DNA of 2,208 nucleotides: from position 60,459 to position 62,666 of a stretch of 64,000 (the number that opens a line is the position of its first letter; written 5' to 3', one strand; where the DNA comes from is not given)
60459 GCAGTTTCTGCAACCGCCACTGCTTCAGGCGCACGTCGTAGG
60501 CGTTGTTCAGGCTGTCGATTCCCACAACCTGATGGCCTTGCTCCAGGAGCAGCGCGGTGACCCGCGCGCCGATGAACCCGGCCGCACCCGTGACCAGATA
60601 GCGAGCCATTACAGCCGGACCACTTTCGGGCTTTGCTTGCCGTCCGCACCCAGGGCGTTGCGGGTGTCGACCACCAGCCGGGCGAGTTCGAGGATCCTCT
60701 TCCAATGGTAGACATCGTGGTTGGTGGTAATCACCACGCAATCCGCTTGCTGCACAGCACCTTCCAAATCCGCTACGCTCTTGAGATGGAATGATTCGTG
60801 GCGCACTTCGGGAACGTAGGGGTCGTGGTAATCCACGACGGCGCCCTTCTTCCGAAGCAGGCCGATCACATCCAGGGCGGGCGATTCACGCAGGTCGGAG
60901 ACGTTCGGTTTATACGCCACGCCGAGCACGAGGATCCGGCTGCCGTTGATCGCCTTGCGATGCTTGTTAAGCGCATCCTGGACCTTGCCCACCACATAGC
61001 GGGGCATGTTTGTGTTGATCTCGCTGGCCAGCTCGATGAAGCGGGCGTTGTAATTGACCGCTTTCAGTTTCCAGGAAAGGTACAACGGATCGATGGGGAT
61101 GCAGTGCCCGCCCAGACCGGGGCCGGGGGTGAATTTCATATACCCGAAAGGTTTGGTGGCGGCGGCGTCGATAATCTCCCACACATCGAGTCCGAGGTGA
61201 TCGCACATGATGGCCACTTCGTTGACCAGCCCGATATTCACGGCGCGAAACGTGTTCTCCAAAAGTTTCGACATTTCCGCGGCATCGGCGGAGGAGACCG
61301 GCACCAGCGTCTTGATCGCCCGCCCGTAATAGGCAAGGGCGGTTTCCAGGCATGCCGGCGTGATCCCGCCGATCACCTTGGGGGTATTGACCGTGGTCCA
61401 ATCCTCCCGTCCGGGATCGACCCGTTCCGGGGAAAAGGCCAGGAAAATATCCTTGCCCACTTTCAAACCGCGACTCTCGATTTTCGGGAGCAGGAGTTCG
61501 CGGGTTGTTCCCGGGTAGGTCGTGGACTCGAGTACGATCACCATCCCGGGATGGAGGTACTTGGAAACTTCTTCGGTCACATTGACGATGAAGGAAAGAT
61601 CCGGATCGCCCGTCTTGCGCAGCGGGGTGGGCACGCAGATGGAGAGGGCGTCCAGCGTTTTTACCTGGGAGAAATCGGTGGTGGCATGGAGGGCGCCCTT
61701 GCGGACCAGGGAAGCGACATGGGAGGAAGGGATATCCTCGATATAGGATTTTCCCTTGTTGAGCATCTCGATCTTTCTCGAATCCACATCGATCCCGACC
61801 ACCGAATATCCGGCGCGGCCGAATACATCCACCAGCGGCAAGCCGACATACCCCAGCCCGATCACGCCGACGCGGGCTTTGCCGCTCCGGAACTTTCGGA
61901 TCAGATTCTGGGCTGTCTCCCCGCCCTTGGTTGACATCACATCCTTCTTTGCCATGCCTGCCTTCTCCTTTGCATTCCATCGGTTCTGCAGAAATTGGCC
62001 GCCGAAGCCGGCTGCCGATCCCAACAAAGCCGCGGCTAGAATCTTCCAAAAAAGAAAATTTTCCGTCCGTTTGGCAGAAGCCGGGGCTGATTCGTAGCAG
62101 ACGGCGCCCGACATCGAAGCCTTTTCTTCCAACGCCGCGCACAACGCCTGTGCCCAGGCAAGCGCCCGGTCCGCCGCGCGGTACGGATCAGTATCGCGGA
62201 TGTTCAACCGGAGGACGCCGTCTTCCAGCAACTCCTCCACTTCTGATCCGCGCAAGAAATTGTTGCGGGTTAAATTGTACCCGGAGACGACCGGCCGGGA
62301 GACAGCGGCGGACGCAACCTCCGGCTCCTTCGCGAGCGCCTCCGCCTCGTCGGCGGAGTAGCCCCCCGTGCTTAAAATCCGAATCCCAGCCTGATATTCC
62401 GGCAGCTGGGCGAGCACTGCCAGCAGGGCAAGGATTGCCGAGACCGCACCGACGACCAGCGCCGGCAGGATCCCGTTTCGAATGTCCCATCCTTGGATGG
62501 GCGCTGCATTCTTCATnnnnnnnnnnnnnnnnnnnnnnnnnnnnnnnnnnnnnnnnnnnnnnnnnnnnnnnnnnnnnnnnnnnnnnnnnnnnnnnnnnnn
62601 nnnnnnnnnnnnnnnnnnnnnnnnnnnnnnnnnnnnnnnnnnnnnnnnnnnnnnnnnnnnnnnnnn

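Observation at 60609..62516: Mini Wzz/PCP-like two-TM domain fused in frame to a nucleotide-sugar 6-dehydrogenase, with a possible internal second start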

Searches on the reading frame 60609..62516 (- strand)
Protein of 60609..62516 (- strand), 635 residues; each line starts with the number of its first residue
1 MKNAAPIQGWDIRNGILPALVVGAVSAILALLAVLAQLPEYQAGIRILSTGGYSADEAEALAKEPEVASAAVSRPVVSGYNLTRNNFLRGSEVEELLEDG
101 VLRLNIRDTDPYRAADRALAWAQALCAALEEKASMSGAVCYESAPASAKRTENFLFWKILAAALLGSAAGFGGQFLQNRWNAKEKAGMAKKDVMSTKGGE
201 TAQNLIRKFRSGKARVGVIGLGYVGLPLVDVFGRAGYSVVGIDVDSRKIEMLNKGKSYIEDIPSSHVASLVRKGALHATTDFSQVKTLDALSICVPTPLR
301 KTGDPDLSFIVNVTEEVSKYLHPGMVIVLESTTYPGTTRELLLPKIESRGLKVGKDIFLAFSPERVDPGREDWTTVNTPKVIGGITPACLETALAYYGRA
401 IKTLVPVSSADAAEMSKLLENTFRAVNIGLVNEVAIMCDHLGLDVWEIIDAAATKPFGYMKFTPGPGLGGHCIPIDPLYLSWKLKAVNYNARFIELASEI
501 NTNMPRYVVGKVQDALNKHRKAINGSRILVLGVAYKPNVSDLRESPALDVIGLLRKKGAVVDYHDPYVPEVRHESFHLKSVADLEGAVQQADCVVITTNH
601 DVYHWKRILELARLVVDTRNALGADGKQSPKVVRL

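Call 3: search_protein_families(library=pfam, proteins=[window:60609-62516:-], max_evalue=10)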
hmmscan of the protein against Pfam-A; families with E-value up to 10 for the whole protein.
window:60609-62516:- (635 aa): 9 families
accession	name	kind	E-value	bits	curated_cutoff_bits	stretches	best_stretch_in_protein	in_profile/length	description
PF03721.20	UDPG_MGDP_dh_N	-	7.6e-43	146.7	27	1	215-392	2-182/187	UDP-glucose/GDP-mannose dehydrogenase family, NAD binding domain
PF00984.24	UDPG_MGDP_dh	-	1.1e-30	106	25.4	1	412-502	2-93/94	UDP-glucose/GDP-mannose dehydrogenase family, central domain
PF03720.21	UDPG_MGDP_dh_C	-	3.4e-26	92.1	30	1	529-622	1-101/103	UDP-glucose/GDP-mannose dehydrogenase family, UDP binding domain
PF03446.21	NAD_binding_2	-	3.1e-06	27.7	21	1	215-341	1-103/161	NAD binding domain of 6-phosphogluconate dehydrogenase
PF02826.25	2-Hacid_dh_C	-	0.00057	19.8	25.1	2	202-250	25-73/178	D-isomer specific 2-hydroxyacid dehydrogenase, NAD binding domain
PF02737.24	3HCDH_N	-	0.003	17.9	22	1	216-277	2-56/180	3-hydroxyacyl-CoA dehydrogenase, NAD binding domain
PF02254.24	TrkA_N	-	0.029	15.1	23.8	1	218-254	3-39/116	TrkA-N domain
PF10727.15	Rossmann-like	-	0.031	14.5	23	1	209-252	10-53/131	Rossmann-like domain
PF01210.29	NAD_Gly3P_dh_N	-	0.056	13.9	23.1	1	216-296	2-78/158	NAD-dependent glycerol-3-phosphate dehydrogenase N-terminus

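Call 4: search_protein_families(library=ncbifam, proteins=[window:60609-62516:-], max_evalue=10)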
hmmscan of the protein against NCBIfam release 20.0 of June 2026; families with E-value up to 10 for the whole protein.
window:60609-62516:- (635 aa): 21 families
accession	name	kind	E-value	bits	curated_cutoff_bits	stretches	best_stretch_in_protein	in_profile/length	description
TIGR03026.1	NDP-sugDHase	subfamily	1.3e-133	445.7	189.8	1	215-620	2-413/413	nucleotide sugar dehydrogenase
NF040825.1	UDPMaNacDH_Arch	equivalog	1.1e-81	274.9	750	1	215-621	2-400/418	UDP-N-acetyl-D-mannosamine dehydrogenase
NF008286.0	PRK11064.1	equivalog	1.2e-78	264.6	459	1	215-619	5-416/420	UDP-N-acetyl-D-mannosamine dehydrogenase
NF011729.0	PRK15182.1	equivalog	2.8e-60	204.3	592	1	214-601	7-389/425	Vi polysaccharide biosynthesis UDP-N-acetylglucosamine C-6 dehydrogenase TviB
NF041297.1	UDPGDh_AglM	equivalog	2.9e-53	181.4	670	1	215-604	2-396/429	UDP-glucose 6-dehydrogenase AglM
NF047673.2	TeichurnBiosyTuaD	equivalog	1.4e-50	172.7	700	1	215-622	3-414/439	UDP-glucose 6-dehydrogenase TuaD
NF011631.0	PRK15057.1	equivalog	2.3e-13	50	757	1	216-596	3-365/388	UDP-glucose 6-dehydrogenase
TIGR01505.1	tartro_sem_red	equivalog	0.00077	18.8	340.75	1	215-254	1-41/291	2-hydroxy-3-oxopropionate reductase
NF043037.1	ThreonDh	equivalog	0.0023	17.4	350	1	214-255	3-45/297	L-threonate dehydrogenase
NF004699.0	PRK06035.1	equivalog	0.0023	17.1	500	1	215-277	5-63/294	3-hydroxyacyl-CoA dehydrogenase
TIGR03201.1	dearomat_had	equivalog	0.0075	15.4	338.65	1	216-254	170-208/349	6-hydroxycyclohex-1-ene-1-carbonyl-CoA dehydrogenase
NF046103.1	NOXase_Strep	equivalog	0.026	13.5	600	1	187-249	120-183/442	H2O-forming NADH oxidase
NF006722.0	PRK09260.1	equivalog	0.03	13.5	429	1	215-284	4-66/289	3-hydroxyacyl-CoA dehydrogenase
NF042925.1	FHMPC_DH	equivalog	0.036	13.3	500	1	215-258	2-45/304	5-formyl-3-hydroxy-2-methylpyridine 4-carboxylate 5-dehydrogenase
NF002652.0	PRK02318.2-5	equivalog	0.043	12.9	356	1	217-259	9-47/377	mannitol-1-phosphate 5-dehydrogenase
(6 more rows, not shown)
